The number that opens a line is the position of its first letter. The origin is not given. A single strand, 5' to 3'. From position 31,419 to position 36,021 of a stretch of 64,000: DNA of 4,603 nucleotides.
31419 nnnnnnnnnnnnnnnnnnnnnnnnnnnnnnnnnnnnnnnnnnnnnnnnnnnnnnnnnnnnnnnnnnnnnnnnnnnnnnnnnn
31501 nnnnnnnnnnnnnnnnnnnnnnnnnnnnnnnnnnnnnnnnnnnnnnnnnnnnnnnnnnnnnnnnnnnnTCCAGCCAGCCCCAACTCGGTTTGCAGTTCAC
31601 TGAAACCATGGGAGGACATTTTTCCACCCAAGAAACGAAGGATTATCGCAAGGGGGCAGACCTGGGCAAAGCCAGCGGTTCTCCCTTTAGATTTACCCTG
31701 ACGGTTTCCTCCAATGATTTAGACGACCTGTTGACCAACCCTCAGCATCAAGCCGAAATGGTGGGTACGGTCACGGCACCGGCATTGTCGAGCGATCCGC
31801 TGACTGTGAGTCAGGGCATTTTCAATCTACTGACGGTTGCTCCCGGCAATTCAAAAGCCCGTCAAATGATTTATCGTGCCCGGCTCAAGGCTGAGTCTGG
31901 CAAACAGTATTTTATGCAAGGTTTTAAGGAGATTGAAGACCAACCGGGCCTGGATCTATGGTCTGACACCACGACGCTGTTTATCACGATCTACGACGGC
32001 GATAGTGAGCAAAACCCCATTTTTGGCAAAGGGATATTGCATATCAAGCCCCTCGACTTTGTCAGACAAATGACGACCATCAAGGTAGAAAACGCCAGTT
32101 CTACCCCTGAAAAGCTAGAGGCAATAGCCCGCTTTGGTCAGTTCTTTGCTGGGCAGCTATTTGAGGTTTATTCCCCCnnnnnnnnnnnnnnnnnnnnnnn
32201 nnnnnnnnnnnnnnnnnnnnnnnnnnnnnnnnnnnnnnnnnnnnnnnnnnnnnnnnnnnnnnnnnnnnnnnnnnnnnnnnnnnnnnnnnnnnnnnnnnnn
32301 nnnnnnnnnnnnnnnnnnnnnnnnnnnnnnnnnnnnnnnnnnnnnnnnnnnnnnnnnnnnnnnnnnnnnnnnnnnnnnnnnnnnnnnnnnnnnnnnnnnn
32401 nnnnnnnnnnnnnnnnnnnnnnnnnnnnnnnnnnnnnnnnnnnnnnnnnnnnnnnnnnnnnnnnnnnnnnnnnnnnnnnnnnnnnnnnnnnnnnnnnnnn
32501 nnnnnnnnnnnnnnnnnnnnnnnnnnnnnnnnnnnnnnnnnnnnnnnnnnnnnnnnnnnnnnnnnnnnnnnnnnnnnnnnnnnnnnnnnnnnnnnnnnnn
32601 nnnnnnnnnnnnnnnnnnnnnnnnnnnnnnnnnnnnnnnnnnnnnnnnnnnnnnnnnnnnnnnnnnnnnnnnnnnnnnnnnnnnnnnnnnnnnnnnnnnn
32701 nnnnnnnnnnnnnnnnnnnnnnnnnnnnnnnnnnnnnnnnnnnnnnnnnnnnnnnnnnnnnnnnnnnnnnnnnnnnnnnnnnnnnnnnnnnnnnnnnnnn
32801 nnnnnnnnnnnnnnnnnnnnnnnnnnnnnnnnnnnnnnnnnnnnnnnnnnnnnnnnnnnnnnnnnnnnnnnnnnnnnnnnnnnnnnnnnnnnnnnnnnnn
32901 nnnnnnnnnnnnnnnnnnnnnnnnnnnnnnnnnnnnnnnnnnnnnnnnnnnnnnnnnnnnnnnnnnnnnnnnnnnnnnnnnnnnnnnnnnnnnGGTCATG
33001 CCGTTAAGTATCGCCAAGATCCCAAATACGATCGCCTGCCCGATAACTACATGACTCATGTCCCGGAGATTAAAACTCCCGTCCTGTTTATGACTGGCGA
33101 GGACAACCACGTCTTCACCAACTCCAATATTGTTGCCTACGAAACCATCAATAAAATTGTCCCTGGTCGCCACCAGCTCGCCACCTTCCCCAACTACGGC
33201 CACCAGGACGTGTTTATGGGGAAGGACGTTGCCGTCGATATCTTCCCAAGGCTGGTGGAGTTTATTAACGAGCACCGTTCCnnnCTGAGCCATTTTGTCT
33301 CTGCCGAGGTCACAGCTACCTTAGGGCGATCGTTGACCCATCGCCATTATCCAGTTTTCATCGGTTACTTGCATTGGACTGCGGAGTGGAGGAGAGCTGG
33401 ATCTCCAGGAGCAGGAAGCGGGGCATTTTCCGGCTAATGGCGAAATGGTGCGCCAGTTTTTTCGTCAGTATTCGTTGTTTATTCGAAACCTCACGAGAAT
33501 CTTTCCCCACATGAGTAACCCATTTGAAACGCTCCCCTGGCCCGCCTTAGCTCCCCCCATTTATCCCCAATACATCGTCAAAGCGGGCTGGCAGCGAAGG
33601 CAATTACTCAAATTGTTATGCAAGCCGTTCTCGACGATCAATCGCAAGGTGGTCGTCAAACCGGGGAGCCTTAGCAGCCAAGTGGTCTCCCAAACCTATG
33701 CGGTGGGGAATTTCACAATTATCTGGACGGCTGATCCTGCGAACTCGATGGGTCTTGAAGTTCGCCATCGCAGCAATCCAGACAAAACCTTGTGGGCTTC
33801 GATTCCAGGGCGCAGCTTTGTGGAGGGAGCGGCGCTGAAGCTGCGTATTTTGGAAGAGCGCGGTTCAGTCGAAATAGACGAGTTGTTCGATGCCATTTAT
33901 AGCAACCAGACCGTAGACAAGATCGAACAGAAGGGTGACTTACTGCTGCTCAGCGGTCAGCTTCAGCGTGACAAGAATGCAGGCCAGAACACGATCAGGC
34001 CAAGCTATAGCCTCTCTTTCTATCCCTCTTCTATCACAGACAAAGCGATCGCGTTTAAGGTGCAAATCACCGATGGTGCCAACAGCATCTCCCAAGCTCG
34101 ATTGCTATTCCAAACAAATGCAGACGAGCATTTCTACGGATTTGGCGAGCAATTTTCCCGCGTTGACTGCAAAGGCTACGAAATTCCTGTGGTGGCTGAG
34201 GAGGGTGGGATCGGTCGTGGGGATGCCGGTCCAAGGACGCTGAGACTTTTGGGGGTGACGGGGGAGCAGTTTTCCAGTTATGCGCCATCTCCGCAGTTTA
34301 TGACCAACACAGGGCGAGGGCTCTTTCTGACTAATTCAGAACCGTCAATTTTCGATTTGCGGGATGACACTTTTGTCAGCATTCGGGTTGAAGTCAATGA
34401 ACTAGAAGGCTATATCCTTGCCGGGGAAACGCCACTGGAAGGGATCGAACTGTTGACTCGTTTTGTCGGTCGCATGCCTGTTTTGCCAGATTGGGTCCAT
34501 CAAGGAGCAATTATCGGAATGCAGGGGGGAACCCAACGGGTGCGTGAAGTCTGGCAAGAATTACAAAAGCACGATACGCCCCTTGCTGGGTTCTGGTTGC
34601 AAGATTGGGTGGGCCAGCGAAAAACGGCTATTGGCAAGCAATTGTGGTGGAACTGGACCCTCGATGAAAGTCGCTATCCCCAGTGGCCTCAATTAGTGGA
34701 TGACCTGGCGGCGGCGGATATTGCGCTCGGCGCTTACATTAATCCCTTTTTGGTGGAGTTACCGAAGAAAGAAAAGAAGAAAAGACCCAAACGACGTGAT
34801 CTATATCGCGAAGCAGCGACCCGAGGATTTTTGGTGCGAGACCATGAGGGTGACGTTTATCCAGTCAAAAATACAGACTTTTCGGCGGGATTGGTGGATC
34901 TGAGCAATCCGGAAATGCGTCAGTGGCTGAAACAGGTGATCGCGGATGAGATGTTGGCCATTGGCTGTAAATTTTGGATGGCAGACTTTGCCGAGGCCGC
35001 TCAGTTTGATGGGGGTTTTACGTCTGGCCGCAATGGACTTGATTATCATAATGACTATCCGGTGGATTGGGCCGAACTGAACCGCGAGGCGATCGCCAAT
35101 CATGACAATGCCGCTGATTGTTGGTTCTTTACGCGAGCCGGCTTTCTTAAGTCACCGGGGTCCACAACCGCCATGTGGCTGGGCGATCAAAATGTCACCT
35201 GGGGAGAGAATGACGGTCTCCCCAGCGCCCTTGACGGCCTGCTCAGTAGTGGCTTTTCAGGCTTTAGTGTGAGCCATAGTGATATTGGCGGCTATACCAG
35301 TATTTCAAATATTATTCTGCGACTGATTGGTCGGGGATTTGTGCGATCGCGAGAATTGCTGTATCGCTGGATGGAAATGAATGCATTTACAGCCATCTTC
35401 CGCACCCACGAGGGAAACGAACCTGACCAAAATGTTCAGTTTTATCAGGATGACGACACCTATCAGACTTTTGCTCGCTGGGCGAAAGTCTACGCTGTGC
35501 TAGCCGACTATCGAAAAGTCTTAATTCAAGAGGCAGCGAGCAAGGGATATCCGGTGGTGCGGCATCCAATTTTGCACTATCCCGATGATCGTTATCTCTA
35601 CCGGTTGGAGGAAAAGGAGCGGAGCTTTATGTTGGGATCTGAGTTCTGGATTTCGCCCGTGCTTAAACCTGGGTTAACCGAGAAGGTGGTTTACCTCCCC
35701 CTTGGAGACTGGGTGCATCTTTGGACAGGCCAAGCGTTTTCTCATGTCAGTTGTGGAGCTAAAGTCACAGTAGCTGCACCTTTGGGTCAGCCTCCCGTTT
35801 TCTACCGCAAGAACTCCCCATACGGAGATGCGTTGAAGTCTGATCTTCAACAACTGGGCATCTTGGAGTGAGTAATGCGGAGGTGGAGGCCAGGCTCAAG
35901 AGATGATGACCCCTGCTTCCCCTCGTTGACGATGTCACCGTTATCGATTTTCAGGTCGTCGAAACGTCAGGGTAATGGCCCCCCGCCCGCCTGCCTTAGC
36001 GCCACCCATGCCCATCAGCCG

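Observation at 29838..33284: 1148-aa fusion of a ChoD-like GMC flavoenzyme to an alpha/beta hydrolase whose nucleophile elbow carries Cys instead of Ser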

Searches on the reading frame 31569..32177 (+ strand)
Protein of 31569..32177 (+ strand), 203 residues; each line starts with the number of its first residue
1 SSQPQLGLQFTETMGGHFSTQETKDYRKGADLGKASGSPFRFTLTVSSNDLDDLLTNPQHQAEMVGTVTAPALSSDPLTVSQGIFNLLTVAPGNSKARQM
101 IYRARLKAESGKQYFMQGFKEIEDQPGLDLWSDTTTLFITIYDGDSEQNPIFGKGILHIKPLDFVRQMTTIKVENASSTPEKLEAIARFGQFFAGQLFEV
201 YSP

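Call 71: search_protein_representatives(protein=window:31569-32177:+)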
Query: 203 residues. Proteins with E-value up to 0.001 (for the whole library): 1646; up to 1e-10: 920; up to 1e-30: 131. The best 150 are listed.
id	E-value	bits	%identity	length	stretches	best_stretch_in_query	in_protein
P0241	6.7e-61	221.6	51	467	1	5-202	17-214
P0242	1.2e-60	220.8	39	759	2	8-203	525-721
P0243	3.9e-59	215.9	50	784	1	5-201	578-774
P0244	1.4e-56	207.5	51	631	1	4-201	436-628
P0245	1.0e-55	204.7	47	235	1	5-201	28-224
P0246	4.4e-55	202.6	47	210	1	5-202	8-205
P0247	1.2e-54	201.2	51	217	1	5-202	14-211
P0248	1.3e-54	201.2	52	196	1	16-201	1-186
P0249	4.2e-54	199.4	48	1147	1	6-203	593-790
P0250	6.7e-53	195.5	48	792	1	4-202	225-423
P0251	1.5e-52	194.4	50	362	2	97-201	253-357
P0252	3.9e-51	189.8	47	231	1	6-202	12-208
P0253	5.9e-51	189.2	47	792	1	6-202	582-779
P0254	1.1e-50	188.3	47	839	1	4-202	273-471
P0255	1.9e-50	187.5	41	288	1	3-203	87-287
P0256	2.5e-50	187.2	49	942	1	4-201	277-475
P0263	1.0e-48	181.9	45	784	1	5-202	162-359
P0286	3.0e-44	167.3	48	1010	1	5-202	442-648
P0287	3.9e-44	166.9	43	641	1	5-194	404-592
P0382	7.4e-30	120.4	37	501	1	6-201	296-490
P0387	1.4e-29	119.5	36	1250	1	3-201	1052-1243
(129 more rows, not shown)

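Call 72: search_protein_families(library=pfam, proteins=[P0241, P0242, P0244, P0250, P0256, P0263, P0287, P0286, P0387, P0382], max_evalue=0.001)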
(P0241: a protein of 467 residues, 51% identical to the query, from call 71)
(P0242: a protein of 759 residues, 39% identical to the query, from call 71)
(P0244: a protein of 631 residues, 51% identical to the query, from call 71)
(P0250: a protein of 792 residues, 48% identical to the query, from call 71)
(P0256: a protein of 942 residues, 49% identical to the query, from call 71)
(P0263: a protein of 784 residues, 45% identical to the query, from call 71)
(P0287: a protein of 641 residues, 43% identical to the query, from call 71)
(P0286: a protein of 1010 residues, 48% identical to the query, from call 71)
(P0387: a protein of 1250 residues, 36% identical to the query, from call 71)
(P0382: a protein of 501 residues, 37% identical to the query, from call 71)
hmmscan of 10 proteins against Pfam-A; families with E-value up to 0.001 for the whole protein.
P0241 (467 aa): 0 families

P0242 (759 aa): 1 family
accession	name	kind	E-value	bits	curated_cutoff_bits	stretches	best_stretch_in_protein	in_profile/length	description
PF01734.28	Patatin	-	9.4e-19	68.8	27.7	1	25-184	1-180/191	Patatin-like phospholipase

P0244 (631 aa): 2 families
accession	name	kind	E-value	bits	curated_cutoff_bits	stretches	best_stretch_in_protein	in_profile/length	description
PF05199.19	GMC_oxred_C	-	4.6e-13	50.4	24.6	1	339-405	79-139/139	GMC oxidoreductase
PF00732.25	GMC_oxred_N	-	4.8e-10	40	23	1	54-146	110-200/218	GMC oxidoreductase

P0250 (792 aa): 1 family
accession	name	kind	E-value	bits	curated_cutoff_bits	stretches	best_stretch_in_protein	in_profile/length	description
PF00561.26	Abhydrolase_1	-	4.4e-05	23.7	25.8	1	475-577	2-95/245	alpha/beta hydrolase fold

P0256 (942 aa): 2 families
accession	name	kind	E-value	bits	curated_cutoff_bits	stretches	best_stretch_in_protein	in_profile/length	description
PF01266.30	DAO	-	8e-11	42.5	27.9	1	101-177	147-213/353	FAD dependent oxidoreductase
PF13450.12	NAD_binding_8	-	3.3e-06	27.7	21.9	1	19-57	1-39/68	NAD(P)-binding Rossmann-like domain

P0263 (784 aa): 1 family
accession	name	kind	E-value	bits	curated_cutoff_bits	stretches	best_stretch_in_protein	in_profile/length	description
PF05199.19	GMC_oxred_C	-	3.8e-10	40.9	24.6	1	42-133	41-139/139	GMC oxidoreductase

P0287 (641 aa): 2 families
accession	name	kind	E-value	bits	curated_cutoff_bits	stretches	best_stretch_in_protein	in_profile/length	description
PF05199.19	GMC_oxred_C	-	1.8e-11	45.2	24.6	1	302-373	74-139/139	GMC oxidoreductase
PF00732.25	GMC_oxred_N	-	5.6e-09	36.6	23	1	8-113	111-212/218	GMC oxidoreductase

P0286 (1010 aa): 3 families
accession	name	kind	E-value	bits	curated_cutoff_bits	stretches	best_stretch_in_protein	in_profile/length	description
PF00149.33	Metallophos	-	1.3e-08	35.9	21.5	1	102-324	1-190/191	Calcineurin-like phosphoesterase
PF00561.26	Abhydrolase_1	-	4.1e-08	33.6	25.8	1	699-987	2-243/245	alpha/beta hydrolase fold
PF12697.13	Abhydrolase_6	-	9.7e-07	30.1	26.3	1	700-982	1-204/217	Alpha/beta hydrolase family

P0387 (1250 aa): 4 families
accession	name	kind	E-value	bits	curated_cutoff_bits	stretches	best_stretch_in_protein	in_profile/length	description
PF05199.19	GMC_oxred_C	-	6.7e-14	53.1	24.6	1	958-1023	81-139/139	GMC oxidoreductase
PF00732.25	GMC_oxred_N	-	1.4e-13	51.6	23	1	576-772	21-201/218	GMC oxidoreductase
PF00149.33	Metallophos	-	6.1e-05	24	21.5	1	5-118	2-82/191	Calcineurin-like phosphoesterase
PF13450.12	NAD_binding_8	-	0.00075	20.2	21.9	0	503-532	1-30/68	NAD(P)-binding Rossmann-like domain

P0382 (501 aa): 1 family
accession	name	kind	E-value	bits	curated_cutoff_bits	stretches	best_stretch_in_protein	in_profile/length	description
PF01734.28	Patatin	-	1.8e-17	64.7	27.7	1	4-173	1-190/191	Patatin-like phospholipase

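Call 74: search_solved_structures(query=A5, max_evalue=10, show_alignments=2)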
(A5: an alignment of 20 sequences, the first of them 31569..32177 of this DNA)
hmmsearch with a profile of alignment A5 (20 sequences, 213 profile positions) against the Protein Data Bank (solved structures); distinct sequences matched with E-value up to 10: 0.

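Call 75: search_protein_families(library=ncbifam, proteins=[window:31569-32177:+, P0246], max_evalue=0.01)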
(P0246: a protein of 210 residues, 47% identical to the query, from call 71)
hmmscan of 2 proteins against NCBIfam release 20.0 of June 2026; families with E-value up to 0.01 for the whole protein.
window:31569-32177:+ (203 aa): 0 families

P0246 (210 aa): 0 families

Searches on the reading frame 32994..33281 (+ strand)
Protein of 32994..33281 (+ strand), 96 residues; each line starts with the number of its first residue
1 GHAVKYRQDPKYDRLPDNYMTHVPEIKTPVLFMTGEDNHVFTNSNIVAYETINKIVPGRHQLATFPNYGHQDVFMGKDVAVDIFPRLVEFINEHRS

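Call 81: search_solved_structures(query=window:32994-33281:+, max_evalue=10, show_alignments=5)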
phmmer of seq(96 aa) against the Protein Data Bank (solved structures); distinct sequences matched with E-value up to 10: 1.
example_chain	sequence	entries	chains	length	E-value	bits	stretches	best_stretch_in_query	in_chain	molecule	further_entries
2rau_A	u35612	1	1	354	0.9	13.3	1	53-94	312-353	Putative esterase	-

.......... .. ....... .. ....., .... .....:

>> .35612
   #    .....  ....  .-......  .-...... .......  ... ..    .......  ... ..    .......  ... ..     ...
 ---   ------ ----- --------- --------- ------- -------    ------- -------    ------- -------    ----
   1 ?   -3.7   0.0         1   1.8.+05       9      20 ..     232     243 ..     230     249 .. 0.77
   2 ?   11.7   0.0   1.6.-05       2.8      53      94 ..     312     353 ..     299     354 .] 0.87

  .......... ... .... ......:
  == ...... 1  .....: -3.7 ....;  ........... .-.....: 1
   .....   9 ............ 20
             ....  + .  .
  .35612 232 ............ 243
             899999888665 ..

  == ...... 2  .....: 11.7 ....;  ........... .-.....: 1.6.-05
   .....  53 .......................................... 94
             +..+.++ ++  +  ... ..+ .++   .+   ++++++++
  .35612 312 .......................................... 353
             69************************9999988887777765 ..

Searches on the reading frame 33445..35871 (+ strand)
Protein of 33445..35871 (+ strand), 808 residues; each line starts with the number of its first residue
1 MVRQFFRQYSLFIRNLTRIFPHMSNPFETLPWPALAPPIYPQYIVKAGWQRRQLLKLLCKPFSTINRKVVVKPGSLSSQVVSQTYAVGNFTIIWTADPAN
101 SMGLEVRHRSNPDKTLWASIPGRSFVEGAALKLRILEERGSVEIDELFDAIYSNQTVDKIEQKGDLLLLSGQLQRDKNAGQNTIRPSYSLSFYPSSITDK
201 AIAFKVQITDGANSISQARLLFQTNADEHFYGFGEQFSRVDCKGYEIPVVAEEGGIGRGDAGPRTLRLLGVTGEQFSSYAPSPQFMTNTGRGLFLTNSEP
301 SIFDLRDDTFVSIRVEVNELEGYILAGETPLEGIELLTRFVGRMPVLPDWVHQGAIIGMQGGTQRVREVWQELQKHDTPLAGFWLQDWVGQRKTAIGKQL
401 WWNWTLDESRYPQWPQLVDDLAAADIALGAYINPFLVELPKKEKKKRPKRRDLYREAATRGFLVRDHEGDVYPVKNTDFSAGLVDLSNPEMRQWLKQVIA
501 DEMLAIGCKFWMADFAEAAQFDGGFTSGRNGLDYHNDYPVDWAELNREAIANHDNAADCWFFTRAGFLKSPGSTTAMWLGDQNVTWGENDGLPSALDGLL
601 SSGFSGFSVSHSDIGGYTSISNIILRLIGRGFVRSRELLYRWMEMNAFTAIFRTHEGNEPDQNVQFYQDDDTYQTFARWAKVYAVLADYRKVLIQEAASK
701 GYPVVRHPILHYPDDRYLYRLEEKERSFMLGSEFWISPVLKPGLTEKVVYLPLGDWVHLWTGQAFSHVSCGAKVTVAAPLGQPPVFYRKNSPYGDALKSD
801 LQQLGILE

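Call 9: search_protein_families(library=pfam, proteins=[window:33445-35871:+], max_evalue=0.001)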
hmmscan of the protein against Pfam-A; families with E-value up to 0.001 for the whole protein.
window:33445-35871:+ (808 aa): 3 families
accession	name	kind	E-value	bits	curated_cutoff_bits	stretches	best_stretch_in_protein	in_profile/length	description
PF01055.32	Glyco_hydro_31_2nd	-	2.1e-39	136.2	23.5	1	362-681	20-316/328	Glycosyl hydrolases family 31 TIM-barrel domain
PF21365.3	Glyco_hydro_31_3rd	-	2.6e-14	53.9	24.4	1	701-791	1-85/87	Glycosyl hydrolase family 31 C-terminal domain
PF13802.12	Gal_mutarotas_2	-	2.1e-05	25.3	27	1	215-304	105-184/184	Glycosyl hydrolase 31 N-terminal galactose mutarotase-like domain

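Call 75: search_protein_families(library=ncbifam, proteins=[window:33445-35871:+], max_evalue=0.01)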
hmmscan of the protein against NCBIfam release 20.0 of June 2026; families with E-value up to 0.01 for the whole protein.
window:33445-35871:+ (808 aa): 3 families
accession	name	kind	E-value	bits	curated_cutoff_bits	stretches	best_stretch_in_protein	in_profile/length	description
NF007746.0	PRK10426.1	equivalog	2.7e-199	663.9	553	1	113-801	27-678/683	alpha-glucosidase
NF007940.0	PRK10658.1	equivalog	8.2e-43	146.9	606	1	132-767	66-645/771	alpha-xylosidase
NF040948.1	alpha_gluc_MalA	equivalog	3e-29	101.8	800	2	535-766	370-585/627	alpha-glucosidase MalA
